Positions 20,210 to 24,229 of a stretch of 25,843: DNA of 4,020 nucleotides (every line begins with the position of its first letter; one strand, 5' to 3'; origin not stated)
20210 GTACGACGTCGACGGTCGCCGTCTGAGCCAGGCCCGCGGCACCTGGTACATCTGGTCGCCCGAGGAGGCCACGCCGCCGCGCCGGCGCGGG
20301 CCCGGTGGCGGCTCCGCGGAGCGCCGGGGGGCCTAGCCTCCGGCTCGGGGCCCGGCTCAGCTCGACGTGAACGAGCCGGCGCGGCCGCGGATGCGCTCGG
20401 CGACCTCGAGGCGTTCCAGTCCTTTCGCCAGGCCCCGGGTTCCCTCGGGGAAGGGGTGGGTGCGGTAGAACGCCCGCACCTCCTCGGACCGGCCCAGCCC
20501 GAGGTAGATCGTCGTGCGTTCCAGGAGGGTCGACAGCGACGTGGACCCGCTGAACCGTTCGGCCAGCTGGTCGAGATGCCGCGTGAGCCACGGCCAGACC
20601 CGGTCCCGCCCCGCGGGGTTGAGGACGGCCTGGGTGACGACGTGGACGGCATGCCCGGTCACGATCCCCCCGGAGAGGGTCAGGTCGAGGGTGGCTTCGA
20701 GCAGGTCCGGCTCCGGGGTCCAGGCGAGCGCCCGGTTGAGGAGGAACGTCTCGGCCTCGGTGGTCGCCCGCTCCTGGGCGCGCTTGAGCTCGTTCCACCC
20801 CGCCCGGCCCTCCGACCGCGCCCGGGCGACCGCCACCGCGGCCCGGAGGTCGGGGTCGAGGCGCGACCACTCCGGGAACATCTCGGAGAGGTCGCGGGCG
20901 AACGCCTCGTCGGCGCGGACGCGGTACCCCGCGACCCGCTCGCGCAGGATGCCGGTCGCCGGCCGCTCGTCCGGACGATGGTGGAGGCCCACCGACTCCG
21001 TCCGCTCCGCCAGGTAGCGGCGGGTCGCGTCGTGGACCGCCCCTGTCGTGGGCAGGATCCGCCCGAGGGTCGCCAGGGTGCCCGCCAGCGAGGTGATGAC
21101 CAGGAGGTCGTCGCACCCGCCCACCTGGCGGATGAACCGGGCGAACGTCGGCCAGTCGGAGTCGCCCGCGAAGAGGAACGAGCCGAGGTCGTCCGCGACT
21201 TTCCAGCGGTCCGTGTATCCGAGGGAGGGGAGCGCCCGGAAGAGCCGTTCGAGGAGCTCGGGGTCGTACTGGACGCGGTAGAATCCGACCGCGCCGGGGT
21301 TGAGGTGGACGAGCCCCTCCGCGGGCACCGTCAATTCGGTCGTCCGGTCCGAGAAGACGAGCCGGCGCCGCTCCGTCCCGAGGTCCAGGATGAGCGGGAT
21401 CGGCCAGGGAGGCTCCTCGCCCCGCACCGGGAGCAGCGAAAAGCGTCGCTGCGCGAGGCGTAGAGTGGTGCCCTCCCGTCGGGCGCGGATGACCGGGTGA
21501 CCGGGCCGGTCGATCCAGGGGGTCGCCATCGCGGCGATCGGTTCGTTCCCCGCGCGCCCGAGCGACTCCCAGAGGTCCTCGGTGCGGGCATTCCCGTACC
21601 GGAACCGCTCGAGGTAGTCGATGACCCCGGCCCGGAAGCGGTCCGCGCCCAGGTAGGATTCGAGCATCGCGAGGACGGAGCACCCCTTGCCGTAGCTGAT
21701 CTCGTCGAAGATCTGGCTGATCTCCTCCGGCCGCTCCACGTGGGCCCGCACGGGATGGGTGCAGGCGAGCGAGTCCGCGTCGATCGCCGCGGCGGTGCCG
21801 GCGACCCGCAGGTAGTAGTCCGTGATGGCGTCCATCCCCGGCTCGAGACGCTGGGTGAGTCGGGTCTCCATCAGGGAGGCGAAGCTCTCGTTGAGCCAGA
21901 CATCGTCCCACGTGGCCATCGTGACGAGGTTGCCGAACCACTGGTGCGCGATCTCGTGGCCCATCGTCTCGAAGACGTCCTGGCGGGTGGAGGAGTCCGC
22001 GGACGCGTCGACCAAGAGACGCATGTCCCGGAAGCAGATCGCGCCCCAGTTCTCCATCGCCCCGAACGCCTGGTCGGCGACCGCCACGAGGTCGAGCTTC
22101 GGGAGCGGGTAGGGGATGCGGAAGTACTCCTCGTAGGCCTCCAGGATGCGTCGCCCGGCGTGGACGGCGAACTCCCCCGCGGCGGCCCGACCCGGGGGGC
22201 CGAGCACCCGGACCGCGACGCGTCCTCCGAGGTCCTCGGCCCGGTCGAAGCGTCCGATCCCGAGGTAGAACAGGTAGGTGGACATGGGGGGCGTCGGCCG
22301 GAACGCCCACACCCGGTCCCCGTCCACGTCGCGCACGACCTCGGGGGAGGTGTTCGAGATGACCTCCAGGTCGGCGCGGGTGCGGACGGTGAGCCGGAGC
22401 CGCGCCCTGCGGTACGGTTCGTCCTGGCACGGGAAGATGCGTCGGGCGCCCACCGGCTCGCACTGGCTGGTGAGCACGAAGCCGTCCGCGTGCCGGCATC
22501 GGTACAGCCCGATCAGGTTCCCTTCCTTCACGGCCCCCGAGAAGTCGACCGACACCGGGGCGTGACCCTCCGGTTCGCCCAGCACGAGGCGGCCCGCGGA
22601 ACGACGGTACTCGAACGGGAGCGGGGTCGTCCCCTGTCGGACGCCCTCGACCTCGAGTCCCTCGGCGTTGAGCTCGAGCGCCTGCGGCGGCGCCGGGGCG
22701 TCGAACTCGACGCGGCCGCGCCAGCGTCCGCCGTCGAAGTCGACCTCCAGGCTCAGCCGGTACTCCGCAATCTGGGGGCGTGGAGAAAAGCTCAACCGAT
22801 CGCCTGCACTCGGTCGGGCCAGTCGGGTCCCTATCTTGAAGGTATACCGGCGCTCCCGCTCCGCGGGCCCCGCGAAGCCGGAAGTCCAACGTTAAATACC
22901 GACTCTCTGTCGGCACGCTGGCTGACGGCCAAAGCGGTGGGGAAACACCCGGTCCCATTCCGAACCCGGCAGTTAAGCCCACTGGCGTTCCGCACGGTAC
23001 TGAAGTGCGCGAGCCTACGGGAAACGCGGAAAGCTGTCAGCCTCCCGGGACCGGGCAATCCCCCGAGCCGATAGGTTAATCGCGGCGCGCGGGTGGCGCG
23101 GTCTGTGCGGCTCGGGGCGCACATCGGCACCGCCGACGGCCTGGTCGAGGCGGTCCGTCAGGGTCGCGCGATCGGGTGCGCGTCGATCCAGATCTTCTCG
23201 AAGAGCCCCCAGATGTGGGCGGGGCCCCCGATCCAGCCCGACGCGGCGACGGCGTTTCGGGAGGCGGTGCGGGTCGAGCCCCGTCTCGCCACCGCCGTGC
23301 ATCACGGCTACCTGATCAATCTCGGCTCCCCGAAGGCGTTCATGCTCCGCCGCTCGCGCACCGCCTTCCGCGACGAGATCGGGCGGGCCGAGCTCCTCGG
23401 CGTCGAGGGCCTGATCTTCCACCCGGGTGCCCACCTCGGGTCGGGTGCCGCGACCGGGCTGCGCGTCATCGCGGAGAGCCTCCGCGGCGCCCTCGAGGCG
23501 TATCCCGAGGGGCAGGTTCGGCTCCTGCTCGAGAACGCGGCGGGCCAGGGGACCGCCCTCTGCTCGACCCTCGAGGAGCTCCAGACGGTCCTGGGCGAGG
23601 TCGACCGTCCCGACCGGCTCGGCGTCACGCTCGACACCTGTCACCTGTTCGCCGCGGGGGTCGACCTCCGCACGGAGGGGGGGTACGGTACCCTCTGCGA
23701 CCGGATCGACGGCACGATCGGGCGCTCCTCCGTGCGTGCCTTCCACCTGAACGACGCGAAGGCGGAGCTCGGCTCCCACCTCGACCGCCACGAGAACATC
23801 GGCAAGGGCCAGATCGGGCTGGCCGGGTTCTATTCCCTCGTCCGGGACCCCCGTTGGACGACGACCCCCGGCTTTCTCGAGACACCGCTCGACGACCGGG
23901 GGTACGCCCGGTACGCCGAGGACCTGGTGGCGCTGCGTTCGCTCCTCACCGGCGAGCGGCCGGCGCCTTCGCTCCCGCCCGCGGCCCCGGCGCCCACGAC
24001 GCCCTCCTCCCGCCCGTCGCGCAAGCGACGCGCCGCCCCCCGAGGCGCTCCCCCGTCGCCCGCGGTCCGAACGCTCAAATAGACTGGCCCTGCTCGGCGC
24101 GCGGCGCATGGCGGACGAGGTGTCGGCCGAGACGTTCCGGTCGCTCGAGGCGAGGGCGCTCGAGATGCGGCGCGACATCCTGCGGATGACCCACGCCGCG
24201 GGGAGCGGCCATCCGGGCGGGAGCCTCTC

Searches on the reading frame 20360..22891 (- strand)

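Call 46: search_protein_families(library=pfam, proteins=[window:20360-22891:-])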
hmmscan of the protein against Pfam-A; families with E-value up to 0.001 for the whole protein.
window:20360-22891:- (844 aa): 3 families
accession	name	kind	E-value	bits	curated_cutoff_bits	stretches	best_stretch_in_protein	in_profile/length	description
PF01433.26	Peptidase_M1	-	2.2e-69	233.8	27.7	1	241-459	1-218/218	Peptidase family M1 domain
PF11838.14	ERAP1_C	-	3.4e-44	152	38.2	1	527-829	1-317/318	ERAP1-like C-terminal domain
PF17900.6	Peptidase_M1_N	-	5e-21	76.1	25.8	1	43-207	4-186/186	Peptidase M1 N-terminal domain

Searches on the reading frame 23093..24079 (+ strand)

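Call 46: search_protein_families(library=pfam, proteins=[window:23093-24079:+])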
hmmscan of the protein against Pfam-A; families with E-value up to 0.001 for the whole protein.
window:23093-24079:+ (329 aa): 1 family
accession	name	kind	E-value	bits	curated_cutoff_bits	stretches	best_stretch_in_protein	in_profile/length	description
PF01261.30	AP_endonuc_2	-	3.3e-46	158.4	31.1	1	23-279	3-244/249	Xylose isomerase-like TIM barrel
